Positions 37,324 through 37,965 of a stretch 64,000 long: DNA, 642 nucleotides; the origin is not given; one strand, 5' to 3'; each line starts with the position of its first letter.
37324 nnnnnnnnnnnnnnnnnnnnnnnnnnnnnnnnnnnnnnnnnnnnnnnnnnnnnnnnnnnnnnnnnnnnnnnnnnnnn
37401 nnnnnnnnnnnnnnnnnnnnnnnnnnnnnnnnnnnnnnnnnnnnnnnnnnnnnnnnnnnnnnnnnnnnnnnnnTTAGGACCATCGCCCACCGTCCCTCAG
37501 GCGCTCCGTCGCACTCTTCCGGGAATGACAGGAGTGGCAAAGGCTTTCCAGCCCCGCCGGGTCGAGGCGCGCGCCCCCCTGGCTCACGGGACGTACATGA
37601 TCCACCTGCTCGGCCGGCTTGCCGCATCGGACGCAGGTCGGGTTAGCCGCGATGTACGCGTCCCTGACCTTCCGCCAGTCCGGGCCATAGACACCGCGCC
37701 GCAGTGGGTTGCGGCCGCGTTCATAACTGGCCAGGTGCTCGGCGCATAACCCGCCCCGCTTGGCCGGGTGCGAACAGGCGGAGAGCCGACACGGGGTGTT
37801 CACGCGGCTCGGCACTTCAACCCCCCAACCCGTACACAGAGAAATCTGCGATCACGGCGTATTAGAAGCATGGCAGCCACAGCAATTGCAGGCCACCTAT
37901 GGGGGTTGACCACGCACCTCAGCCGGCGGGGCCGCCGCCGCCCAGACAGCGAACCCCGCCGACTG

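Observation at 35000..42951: Integrative element in tRNA-Trp with satellite/PICI-like gene content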

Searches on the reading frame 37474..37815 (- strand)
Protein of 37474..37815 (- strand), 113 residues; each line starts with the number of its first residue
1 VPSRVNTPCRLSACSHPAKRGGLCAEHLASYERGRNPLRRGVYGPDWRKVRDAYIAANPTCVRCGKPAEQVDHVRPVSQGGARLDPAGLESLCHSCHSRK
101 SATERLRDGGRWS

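Call 6: search_protein_families(library=pfam, proteins=[window:37474-37815:-], max_evalue=0.01)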
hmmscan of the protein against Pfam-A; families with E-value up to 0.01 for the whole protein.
window:37474-37815:- (113 aa): 2 families
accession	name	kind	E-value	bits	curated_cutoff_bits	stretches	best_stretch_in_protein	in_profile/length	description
PF01844.29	HNH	-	1.7e-09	38.1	21.4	1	61-102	1-46/47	HNH endonuclease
PF14279.12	HNH_5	-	1.8e-05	25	27.5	1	61-102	1-45/56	HNH endonuclease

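Call 9: search_protein_families(library=phrogs, proteins=[window:37474-37815:-], max_evalue=0.01)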
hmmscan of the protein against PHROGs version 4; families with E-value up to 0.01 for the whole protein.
window:37474-37815:- (113 aa): 22 families
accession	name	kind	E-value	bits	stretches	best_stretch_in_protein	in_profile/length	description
phrog_144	-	DNA, RNA and nucleotide metabolism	1.6e-23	84.3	1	1-109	17-141/175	HNH endonuclease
phrog_589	-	DNA, RNA and nucleotide metabolism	5.2e-22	79.5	1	1-109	34-147/179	HNH endonuclease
phrog_2323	-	DNA, RNA and nucleotide metabolism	2.5e-15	57.4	1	32-104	9-87/113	HNH endonuclease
phrog_333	-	DNA, RNA and nucleotide metabolism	7.7e-12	46.6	1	40-105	14-83/138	HNH endonuclease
phrog_1271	-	DNA, RNA and nucleotide metabolism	1.2e-11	45.6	1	43-107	250-322/361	HNH endonuclease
phrog_338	-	DNA, RNA and nucleotide metabolism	3e-10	41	1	39-104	186-263/340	HNH endonuclease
phrog_4581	-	head and packaging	4.2e-10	40.6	1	46-105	52-113/395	terminase small subunit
phrog_5956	-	DNA, RNA and nucleotide metabolism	4.2e-09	37.2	1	47-104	47-111/138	HNH endonuclease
phrog_7785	-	DNA, RNA and nucleotide metabolism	4.3e-09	37.5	1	60-103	72-114/147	HNH endonuclease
phrog_119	-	DNA, RNA and nucleotide metabolism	2.8e-08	34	1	45-103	189-257/443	HNH endonuclease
phrog_6050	-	DNA, RNA and nucleotide metabolism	2.9e-06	27.3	1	58-106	311-363/402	HNH endonuclease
phrog_2214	-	DNA, RNA and nucleotide metabolism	7.8e-06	26.2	1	50-104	184-240/429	HNH endonuclease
phrog_32453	-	DNA, RNA and nucleotide metabolism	4.2e-05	24.8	1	52-104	65-118/175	HNH endonuclease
phrog_14314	-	DNA, RNA and nucleotide metabolism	0.00011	23.7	1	58-104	16-65/252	HNH endonuclease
phrog_30443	-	DNA, RNA and nucleotide metabolism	0.00029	22.2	1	45-104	47-108/121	HNH endonuclease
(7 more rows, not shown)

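Call 10: search_protein_families(library=ncbifam, proteins=[window:37474-37815:-], max_evalue=0.01)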
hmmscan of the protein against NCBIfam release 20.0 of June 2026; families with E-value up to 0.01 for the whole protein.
window:37474-37815:- (113 aa): 1 family
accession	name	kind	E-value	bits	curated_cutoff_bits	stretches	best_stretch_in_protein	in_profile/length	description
NF040563.1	guided_IscB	equivalog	0.0006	19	175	1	58-103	192-238/314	RNA-guided endonuclease IscB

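Call 80: search_protein_families(library=padloc, proteins=[window:37474-37815:-], max_evalue=0.01)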
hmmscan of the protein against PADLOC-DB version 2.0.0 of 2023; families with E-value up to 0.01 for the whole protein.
window:37474-37815:- (113 aa): 1 family
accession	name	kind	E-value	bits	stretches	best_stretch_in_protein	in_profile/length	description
PDLC03662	mREase_IV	-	0.00067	16.3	1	34-101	467-535/560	Type IV methyl-directed restriction enzyme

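Call 92: search_dna_similar(query=window:37474-37815:-, collection=phages, mode=protein, max_rows=12, max_evalue=0.001)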
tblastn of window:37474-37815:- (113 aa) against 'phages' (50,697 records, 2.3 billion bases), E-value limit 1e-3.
Records with a match: 660; places in all: 662; records where one place covers at least 80% of the query: 568.
Best place of each record, by identity: <60% 660.
By first word of the organism name: Vibrio 216; Streptococcus 100; Ralstonia 52; Klebsiella 31; Moraxella 24; Escherichia 18; Mycobacterium 18; Serratia 15; Bacillus 14; phage 12; and 57 more.
By host as written in the record: - 188; Ralstonia solanacearum 42; Moraxella catarrhalis 24; Klebsiella pneumoniae 17; Escherichia coli 16; Mycobacterium smegmatis mc2 155 13; Serratia marcescens 12; Streptococcus suis 11; and 232 more.
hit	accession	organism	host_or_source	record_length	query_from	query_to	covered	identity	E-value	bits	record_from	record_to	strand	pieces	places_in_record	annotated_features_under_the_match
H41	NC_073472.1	Streptomyces phage Success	Streptomyces lividans JI 1326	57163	1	105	93%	41.2%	5e-7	52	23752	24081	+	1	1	39: HNH endonuclease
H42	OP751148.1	Streptomyces phage Success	Streptomyces lividans JI 1326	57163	1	105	93%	41.2%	5e-7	52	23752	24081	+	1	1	39: HNH endonuclease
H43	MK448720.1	Streptococcus phage Javan261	Streptococcus ictaluri 707-05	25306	1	113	100%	37.4%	5e-12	66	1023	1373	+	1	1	none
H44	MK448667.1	Streptococcus phage Javan105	Streptococcus constellatus C232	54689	1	113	100%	36.6%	1e-13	71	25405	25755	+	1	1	none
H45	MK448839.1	Streptococcus phage Javan102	Streptococcus constellatus C1050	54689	1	113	100%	36.6%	1e-13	71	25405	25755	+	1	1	HNH endonuclease domain protein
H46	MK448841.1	Streptococcus phage Javan108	Streptococcus constellatus C818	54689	1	113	100%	36.6%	1e-13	71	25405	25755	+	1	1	HNH endonuclease domain protein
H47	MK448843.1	Streptococcus phage Javan112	Streptococcus constellatus SK1060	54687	1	113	100%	36.6%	1e-13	71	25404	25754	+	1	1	none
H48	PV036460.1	Anaerosphaera phage IMGVR 8818211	Anaerosphaera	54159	1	113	100%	36.6%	2e-12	67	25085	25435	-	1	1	hypothetical protein (x2)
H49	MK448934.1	Streptococcus phage Javan422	Streptococcus porci DSM_23759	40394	13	113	89%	40.9%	3e-13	70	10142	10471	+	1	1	hypothetical protein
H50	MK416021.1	Klebsiella phage ST846-OXA48phi9.1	Klebsiella pneumoniae ST846-OXA48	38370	1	107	95%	37.9%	9e-9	57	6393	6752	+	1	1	HNH endonuclease domain protein | hypothetical protein (x3)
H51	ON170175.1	Ralstonia phage YO102_2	Ralstonia solanacearum T334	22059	1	110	97%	36.6%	8e-9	57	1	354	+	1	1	record has no annotation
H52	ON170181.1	Ralstonia phage YO104_1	Ralstonia solanacearum T389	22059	1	110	97%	36.6%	8e-9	57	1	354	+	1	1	record has no annotation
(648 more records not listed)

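Call 95: get_annotated_region(hit=H45, flank=3500)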
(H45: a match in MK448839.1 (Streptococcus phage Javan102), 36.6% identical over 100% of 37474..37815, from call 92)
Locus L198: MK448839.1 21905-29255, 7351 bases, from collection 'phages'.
description: Streptococcus phage Javan102, complete genome.
organism: Streptococcus phage Javan102 (NCBI taxid 2547975)
taxonomy: Viruses; Duplodnaviria; Heunggongvirae; Uroviricota; Caudoviricetes
host: Streptococcus constellatus C1050; source: -; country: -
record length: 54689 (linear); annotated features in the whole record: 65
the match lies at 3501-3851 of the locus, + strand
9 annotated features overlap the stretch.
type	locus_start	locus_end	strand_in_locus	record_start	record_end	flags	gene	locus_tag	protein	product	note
CDS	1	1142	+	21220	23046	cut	-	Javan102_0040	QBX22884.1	DNA primase/helicase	-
CDS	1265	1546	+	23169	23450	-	-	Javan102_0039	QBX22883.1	hypothetical protein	-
CDS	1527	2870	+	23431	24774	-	-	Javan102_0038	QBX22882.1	DNA helicase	-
CDS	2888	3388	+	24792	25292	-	-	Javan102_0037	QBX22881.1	hypothetical protein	-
CDS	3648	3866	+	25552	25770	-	-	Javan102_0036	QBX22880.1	HNH endonuclease domain protein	-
CDS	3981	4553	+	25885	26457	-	-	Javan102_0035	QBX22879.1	hypothetical protein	FIG00818530: hypothetical protein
CDS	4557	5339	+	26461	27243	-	-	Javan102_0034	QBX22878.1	hypothetical protein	FIG00632709: hypothetical protein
CDS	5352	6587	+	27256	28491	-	-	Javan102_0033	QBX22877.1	adenine-specific methyltransferase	-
CDS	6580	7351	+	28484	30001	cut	-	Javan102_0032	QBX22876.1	DNA-cytosine methyltransferase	-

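Call 96: get_annotated_region(hit=H50, flank=3500)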
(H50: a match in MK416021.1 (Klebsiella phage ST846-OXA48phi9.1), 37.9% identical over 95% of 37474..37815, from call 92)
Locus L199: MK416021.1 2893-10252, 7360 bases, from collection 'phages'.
description: Klebsiella phage ST846-OXA48phi9.1, complete genome.
organism: Klebsiella phage ST846-OXA48phi9.1 (NCBI taxid 2510488)
taxonomy: Viruses; Duplodnaviria; Heunggongvirae; Uroviricota; Caudoviricetes
host: Klebsiella pneumoniae ST846-OXA48; source: -; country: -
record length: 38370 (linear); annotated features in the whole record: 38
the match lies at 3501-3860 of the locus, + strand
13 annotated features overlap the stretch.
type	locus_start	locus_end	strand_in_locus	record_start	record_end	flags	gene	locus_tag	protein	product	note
CDS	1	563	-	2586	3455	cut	-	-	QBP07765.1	hypothetical protein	-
CDS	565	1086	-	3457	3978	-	-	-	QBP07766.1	hypothetical protein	-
CDS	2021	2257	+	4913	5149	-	-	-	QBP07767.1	holin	lysis protein S - holin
CDS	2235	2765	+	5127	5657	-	-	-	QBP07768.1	lysozyme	-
CDS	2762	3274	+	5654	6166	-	-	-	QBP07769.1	hypothetical protein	protein gp55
CDS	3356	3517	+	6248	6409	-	-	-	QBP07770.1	hypothetical protein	-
CDS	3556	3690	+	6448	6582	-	-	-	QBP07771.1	hypothetical protein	-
CDS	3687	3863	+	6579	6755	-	-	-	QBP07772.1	HNH endonuclease domain protein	-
CDS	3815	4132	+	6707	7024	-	-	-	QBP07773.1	hypothetical protein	-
CDS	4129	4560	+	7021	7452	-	-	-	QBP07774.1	hypothetical protein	-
CDS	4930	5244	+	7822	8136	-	-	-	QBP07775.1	terminase small subunit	Phage terminase, small subunit, P27 family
CDS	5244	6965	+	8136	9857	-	-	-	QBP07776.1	terminase large subunit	-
CDS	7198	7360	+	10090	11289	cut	-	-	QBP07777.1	portal protein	-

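Call 97: get_annotated_region(hit=H41, flank=3500)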
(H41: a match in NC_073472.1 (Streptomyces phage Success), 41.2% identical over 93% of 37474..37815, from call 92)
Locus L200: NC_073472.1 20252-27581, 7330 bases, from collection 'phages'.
description: Streptomyces phage Success, complete genome.
organism: Streptomyces phage Success (NCBI taxid 2999013)
taxonomy: Viruses; Duplodnaviria; Heunggongvirae; Uroviricota; Caudoviricetes
host: Streptomyces lividans JI 1326; source: soil; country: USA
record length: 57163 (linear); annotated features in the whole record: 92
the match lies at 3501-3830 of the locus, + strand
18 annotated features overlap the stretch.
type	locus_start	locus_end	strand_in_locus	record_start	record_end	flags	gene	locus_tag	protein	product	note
CDS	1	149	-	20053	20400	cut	34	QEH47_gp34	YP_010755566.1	holliday junction resolvase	Holliday junction resolvase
CDS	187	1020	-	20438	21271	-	35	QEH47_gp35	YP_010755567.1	DnaB-like dsDNA helicase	-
CDS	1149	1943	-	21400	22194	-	36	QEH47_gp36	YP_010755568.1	Cas4 family exonuclease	-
CDS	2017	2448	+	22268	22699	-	37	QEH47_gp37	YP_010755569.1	hypothetical protein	-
CDS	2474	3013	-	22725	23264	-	38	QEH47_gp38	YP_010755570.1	helix-turn-helix DNA binding domain protein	helix-turn-helix DNA binding domain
CDS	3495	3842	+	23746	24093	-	39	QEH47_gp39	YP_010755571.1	HNH endonuclease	-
tRNA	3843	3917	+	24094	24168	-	40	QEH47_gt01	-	tRNA-Phe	tRNA-Phe(gaa)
tRNA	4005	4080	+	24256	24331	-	41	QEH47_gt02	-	tRNA-Ile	tRNA-Ile(gat)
tRNA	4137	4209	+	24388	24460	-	42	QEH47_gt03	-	tRNA-Glu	tRNA-Glu(ttc)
tRNA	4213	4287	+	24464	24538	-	43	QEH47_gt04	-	tRNA-Asp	tRNA-Asp(gtc)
tRNA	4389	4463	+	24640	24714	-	44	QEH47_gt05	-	tRNA-Asn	tRNA-Asn(gtt)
tRNA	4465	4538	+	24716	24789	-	45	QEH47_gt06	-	tRNA-Lys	tRNA-Lys(ctt)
tRNA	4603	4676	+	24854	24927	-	46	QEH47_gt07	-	tRNA-Trp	tRNA-Trp(cca)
tRNA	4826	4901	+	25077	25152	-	47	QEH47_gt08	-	tRNA-Pro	tRNA-Pro(tgg)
CDS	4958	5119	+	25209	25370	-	48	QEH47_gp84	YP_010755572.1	hypothetical protein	-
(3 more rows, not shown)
